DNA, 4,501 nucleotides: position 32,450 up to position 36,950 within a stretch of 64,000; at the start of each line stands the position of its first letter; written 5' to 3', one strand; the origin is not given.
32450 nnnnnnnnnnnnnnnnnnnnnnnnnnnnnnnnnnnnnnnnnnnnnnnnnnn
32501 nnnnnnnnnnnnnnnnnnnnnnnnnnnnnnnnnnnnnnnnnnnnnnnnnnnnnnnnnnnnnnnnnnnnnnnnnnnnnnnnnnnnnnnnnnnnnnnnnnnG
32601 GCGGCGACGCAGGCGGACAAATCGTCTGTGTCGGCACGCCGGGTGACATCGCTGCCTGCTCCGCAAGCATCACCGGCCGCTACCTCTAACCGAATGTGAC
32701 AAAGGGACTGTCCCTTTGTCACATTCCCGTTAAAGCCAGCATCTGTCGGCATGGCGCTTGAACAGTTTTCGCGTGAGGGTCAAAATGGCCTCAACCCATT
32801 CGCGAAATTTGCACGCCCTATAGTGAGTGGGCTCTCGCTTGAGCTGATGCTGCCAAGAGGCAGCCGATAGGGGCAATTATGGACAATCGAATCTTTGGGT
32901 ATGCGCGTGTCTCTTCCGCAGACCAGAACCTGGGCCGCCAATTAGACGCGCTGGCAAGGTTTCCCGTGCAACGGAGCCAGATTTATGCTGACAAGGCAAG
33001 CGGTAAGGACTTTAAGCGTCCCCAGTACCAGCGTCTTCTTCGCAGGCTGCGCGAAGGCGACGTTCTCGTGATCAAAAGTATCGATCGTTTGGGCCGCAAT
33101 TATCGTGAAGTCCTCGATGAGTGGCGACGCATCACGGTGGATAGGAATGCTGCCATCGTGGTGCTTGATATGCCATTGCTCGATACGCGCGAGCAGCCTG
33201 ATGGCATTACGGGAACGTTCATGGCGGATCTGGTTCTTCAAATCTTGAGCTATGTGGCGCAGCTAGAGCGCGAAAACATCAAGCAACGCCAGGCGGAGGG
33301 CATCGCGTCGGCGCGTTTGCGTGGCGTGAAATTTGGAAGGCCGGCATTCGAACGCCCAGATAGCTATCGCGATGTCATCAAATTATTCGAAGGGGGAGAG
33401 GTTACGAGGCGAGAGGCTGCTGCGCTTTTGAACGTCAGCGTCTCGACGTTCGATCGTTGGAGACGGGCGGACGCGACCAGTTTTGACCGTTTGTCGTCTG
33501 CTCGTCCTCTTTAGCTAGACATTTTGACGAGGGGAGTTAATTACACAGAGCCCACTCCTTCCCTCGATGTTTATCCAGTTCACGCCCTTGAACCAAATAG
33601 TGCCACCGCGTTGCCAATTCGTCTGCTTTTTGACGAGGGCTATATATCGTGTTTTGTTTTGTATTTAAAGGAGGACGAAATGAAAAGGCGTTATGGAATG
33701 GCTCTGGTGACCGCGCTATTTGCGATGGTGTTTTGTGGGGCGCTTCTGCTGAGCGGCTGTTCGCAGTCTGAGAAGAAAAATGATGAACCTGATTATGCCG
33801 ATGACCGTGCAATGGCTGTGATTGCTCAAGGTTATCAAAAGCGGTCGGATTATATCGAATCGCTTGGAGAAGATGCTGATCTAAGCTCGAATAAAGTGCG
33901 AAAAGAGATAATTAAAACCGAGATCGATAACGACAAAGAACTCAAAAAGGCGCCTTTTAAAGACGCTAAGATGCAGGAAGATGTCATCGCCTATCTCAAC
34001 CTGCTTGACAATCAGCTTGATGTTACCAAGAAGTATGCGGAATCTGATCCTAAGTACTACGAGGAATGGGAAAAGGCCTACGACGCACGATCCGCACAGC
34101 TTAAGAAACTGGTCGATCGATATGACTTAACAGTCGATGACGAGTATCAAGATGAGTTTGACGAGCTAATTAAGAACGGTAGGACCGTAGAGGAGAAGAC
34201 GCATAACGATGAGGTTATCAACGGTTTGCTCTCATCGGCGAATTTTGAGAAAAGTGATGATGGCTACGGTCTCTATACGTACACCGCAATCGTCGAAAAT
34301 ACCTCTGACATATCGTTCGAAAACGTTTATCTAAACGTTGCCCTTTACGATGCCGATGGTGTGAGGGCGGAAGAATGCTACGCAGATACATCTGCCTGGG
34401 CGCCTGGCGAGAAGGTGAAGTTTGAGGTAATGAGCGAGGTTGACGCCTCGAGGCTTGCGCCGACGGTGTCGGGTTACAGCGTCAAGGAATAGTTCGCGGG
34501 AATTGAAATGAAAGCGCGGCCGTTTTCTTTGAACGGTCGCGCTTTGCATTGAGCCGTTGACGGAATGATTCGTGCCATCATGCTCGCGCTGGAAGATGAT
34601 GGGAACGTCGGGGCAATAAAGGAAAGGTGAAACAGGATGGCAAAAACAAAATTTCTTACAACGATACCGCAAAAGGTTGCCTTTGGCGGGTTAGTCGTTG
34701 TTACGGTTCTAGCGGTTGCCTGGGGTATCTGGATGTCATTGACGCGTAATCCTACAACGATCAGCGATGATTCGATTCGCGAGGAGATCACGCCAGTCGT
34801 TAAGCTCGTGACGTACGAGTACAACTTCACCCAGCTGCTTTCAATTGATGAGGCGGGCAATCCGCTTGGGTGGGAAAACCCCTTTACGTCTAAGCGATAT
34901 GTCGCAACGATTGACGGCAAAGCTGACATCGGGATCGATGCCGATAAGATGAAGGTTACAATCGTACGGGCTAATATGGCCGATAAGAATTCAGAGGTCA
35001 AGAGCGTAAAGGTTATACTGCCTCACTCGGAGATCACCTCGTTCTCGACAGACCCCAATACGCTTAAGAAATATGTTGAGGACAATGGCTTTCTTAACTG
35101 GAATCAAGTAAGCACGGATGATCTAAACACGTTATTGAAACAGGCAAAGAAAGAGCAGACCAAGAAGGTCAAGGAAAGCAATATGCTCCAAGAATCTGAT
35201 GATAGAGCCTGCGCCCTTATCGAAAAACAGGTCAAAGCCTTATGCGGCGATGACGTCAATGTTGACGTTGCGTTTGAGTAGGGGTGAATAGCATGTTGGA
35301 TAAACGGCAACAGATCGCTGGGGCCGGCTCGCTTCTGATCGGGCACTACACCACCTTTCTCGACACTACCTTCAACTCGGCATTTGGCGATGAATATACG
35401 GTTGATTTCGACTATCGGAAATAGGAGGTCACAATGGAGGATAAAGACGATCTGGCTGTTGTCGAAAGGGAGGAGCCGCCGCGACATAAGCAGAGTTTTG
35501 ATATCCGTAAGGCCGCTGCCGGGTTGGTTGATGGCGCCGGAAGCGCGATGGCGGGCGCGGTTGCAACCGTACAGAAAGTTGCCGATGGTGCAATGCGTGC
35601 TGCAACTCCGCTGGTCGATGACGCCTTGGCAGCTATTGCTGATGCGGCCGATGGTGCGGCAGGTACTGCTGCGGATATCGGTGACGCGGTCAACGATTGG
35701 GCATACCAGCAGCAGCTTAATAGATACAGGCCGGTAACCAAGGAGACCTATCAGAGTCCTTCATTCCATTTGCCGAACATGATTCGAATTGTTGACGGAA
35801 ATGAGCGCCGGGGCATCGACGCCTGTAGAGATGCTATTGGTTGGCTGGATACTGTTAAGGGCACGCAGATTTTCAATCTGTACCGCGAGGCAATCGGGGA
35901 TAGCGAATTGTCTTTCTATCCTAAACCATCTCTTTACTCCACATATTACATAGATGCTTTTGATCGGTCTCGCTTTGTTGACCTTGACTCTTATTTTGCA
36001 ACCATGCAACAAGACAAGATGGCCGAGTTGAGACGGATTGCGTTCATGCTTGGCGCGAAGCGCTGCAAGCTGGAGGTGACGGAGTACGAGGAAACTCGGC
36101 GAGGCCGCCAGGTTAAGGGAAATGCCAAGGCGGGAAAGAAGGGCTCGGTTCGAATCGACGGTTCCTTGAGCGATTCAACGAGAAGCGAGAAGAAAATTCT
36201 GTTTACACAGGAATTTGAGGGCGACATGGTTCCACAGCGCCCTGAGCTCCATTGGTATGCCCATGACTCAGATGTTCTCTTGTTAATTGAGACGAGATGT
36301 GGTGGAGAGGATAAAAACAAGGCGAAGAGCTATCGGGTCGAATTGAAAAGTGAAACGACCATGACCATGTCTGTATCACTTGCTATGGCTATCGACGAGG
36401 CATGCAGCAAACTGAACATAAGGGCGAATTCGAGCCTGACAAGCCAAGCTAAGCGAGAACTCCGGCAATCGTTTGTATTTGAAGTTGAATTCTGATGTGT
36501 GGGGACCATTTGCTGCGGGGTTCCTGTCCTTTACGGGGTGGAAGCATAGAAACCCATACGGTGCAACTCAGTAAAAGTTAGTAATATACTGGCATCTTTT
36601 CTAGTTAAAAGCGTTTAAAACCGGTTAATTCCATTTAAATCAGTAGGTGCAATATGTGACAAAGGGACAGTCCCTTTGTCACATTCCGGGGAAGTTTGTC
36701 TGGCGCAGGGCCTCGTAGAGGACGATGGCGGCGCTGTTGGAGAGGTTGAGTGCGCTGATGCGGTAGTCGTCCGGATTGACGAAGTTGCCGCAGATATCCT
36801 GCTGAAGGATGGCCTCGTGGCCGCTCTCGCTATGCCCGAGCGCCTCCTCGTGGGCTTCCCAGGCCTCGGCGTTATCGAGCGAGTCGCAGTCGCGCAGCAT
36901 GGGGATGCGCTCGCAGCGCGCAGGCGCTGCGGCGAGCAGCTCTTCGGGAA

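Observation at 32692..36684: Low-GC islet: serine recombinase plus an uncharacterised lipoprotein / membrane-anchored / cytoplasmic protein operon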

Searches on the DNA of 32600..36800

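Call 99: search_rna_families(source=window, start=32600, end=36800, threshold=evalue, max_evalue=1)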
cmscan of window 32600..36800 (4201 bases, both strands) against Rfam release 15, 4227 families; matches with E-value up to 1: 1.
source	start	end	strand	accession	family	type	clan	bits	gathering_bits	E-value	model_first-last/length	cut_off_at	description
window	36049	36168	+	RF01408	sraL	Gene; sRNA;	-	17.8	39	0.87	1-142/142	no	sraL Hfq binding RNA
